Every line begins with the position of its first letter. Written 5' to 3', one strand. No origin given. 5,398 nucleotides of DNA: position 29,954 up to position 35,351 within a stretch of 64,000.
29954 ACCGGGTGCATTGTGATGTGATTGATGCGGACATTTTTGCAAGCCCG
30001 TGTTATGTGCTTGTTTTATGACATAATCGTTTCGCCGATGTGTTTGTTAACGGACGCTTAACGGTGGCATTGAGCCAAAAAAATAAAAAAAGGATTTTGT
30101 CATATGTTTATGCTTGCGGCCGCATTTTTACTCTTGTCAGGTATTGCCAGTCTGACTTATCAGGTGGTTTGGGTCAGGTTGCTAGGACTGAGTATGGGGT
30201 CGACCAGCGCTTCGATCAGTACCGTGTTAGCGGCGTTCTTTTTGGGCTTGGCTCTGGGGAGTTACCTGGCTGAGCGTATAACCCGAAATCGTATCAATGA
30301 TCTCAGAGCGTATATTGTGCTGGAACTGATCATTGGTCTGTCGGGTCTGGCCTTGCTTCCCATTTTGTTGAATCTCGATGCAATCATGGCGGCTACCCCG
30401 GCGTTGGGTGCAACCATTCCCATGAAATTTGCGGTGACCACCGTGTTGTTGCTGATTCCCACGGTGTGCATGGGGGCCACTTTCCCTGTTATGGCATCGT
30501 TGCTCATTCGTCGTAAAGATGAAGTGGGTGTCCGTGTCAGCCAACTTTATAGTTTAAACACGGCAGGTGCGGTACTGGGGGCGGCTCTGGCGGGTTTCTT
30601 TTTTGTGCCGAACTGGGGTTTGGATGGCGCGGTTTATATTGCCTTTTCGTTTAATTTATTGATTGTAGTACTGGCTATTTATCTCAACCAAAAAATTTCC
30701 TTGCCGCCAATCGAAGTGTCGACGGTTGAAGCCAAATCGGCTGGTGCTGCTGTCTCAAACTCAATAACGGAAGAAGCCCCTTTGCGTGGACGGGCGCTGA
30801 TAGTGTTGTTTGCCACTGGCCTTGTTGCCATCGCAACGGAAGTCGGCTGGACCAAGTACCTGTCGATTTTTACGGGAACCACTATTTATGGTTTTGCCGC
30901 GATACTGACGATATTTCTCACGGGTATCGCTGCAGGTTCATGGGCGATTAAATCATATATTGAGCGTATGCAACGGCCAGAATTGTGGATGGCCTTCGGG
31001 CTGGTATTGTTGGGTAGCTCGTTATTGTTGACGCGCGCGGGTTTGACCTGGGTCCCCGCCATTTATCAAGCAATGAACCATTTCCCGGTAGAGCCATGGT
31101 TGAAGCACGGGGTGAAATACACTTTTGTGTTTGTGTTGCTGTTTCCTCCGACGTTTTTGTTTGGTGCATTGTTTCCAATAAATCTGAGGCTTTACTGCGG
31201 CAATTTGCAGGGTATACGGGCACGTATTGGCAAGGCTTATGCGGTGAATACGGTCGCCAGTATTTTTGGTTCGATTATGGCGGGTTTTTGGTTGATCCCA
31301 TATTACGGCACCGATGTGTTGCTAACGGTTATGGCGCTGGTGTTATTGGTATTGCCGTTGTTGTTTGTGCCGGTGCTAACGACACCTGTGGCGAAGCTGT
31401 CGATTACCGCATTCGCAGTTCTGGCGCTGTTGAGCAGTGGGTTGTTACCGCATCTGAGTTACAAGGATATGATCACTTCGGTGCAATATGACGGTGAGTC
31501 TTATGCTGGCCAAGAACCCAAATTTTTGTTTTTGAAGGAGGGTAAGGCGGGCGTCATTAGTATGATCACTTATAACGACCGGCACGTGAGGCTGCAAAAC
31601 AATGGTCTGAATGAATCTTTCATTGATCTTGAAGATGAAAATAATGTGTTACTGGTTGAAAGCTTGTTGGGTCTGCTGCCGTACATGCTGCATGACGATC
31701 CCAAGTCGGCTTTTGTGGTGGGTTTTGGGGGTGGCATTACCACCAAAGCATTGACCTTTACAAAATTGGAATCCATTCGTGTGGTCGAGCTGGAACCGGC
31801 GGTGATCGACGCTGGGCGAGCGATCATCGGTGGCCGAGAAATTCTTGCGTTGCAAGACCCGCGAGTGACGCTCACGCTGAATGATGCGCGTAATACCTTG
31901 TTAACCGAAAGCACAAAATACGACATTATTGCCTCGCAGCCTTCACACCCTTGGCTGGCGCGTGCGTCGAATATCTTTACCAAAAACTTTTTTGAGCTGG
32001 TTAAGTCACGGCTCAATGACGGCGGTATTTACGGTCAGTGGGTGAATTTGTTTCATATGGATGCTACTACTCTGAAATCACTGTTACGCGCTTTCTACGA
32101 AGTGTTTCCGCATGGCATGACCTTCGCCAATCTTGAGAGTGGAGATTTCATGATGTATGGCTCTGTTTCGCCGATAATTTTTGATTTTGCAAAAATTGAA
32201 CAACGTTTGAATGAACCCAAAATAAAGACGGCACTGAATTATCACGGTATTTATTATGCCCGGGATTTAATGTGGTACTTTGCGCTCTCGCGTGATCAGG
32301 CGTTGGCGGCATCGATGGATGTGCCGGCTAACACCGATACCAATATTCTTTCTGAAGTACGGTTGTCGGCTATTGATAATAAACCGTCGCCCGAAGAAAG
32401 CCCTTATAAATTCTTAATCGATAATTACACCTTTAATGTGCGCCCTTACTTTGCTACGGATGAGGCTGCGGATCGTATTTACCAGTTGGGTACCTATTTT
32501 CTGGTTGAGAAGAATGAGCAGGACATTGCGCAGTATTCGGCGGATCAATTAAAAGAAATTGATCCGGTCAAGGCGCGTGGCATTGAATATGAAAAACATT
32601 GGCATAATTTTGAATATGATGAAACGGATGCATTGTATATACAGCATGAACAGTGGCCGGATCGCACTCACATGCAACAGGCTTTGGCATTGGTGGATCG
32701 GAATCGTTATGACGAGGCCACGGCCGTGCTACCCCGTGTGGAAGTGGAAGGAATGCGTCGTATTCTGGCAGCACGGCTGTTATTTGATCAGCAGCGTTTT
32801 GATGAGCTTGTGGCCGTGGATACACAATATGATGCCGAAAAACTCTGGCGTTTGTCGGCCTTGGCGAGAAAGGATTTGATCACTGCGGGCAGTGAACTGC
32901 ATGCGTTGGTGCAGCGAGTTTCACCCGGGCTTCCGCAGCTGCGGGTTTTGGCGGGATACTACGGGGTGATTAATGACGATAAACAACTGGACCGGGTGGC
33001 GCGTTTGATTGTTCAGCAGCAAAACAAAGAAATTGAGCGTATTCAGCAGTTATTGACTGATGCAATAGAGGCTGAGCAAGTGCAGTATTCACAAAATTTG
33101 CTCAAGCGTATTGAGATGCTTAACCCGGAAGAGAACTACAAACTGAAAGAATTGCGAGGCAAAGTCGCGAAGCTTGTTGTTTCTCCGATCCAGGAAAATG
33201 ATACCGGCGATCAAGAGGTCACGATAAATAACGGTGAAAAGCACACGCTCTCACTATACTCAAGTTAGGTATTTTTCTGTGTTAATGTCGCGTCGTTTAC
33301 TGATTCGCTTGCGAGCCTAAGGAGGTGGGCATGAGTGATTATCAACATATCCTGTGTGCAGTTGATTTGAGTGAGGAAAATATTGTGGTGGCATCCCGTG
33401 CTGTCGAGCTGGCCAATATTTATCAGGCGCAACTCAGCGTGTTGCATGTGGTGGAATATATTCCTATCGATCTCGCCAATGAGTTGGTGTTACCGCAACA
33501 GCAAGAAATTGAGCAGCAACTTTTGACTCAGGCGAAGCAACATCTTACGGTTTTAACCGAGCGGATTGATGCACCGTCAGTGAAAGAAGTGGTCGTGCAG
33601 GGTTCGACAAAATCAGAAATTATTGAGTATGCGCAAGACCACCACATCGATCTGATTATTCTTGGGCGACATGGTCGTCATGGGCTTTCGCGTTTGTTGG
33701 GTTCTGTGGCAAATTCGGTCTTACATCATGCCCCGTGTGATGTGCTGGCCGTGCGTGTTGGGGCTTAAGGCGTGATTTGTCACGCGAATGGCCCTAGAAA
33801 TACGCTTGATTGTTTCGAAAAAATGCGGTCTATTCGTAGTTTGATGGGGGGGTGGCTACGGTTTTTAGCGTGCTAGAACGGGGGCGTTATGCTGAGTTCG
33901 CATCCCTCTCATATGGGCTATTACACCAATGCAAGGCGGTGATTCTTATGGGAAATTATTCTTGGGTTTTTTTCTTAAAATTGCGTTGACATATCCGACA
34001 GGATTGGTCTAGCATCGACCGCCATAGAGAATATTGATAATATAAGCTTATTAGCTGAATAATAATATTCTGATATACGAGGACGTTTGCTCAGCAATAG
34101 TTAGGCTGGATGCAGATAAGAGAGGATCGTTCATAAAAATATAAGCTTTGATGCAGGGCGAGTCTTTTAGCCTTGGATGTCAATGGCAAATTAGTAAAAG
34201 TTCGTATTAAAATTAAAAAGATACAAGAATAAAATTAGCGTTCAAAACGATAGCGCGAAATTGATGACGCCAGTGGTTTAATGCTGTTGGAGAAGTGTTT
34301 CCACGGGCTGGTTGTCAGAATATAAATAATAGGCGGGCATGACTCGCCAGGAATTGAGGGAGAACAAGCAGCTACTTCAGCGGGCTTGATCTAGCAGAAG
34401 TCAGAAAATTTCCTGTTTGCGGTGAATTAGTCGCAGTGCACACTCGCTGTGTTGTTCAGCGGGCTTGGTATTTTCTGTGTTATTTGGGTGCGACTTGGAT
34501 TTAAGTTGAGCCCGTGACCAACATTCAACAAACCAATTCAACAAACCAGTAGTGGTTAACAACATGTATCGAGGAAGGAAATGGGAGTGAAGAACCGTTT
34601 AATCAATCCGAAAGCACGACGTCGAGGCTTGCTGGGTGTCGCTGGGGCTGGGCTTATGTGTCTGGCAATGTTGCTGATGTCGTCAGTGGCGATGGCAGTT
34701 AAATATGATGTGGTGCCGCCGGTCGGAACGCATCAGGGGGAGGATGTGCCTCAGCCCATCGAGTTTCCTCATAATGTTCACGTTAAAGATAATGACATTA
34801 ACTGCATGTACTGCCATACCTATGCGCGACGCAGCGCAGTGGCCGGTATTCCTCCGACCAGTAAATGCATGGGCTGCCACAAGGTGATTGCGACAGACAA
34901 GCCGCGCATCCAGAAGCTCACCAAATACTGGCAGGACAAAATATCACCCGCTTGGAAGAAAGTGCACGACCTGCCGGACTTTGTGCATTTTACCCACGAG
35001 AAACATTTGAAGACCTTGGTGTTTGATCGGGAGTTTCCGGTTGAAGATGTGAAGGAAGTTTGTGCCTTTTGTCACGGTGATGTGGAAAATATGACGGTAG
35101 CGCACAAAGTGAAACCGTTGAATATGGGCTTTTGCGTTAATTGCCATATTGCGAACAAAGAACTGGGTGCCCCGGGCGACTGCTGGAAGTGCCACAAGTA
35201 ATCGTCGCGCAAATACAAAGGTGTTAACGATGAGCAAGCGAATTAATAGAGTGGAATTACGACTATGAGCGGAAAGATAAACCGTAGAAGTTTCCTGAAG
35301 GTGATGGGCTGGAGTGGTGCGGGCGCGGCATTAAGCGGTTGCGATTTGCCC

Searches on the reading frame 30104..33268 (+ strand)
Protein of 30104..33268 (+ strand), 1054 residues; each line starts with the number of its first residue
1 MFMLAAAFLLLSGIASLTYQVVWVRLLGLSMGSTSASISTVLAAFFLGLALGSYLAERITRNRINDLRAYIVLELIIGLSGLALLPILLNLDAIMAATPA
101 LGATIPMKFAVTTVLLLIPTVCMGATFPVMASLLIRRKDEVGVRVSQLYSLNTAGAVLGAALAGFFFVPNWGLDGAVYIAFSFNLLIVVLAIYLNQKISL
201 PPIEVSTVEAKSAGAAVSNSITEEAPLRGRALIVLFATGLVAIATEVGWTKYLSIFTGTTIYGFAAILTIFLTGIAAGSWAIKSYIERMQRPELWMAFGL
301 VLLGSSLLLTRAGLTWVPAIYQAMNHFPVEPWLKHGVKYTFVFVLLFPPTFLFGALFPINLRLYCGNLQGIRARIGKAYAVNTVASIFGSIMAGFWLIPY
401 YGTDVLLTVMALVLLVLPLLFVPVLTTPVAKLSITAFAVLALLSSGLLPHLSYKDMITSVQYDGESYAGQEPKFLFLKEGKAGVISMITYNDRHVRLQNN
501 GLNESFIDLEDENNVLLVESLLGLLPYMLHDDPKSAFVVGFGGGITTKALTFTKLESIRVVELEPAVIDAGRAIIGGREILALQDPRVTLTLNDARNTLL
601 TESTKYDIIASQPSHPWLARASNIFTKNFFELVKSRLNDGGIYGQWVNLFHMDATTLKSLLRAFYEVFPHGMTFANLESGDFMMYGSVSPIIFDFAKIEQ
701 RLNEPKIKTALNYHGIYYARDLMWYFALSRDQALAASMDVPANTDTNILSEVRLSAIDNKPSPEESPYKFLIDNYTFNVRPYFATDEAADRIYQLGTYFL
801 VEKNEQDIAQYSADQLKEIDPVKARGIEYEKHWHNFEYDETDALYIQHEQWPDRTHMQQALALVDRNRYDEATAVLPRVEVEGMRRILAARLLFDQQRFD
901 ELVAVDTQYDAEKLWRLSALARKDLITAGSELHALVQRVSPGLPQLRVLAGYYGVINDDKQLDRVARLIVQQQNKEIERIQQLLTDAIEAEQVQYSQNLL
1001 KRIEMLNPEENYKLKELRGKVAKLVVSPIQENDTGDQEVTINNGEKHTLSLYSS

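Call 71: search_protein_families(library=pfam, proteins=[window:30104-33268:+], max_evalue=0.00001)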
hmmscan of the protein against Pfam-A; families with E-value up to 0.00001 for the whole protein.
window:30104-33268:+ (1054 aa): 1 family
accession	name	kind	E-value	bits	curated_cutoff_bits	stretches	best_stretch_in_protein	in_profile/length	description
PF01564.23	Spermine_synth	-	1.7e-16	60.7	22.9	1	519-670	5-155/186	Spermine/spermidine synthase domain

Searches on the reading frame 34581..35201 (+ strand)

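Call 23: search_protein_families(library=pfam, proteins=[window:34581-35201:+], max_evalue=0.001)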
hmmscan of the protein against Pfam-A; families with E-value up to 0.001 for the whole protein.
window:34581-35201:+ (206 aa): 2 families
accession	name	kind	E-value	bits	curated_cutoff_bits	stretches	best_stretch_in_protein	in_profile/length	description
PF14522.11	Cytochrome_C7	-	5.3e-09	36.2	24.8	1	139-206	5-67/67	Cytochrome c7 and related cytochrome c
PF14537.11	Cytochrom_c3_2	-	0.00015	22.6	25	0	69-165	3-78/79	Cytochrome c3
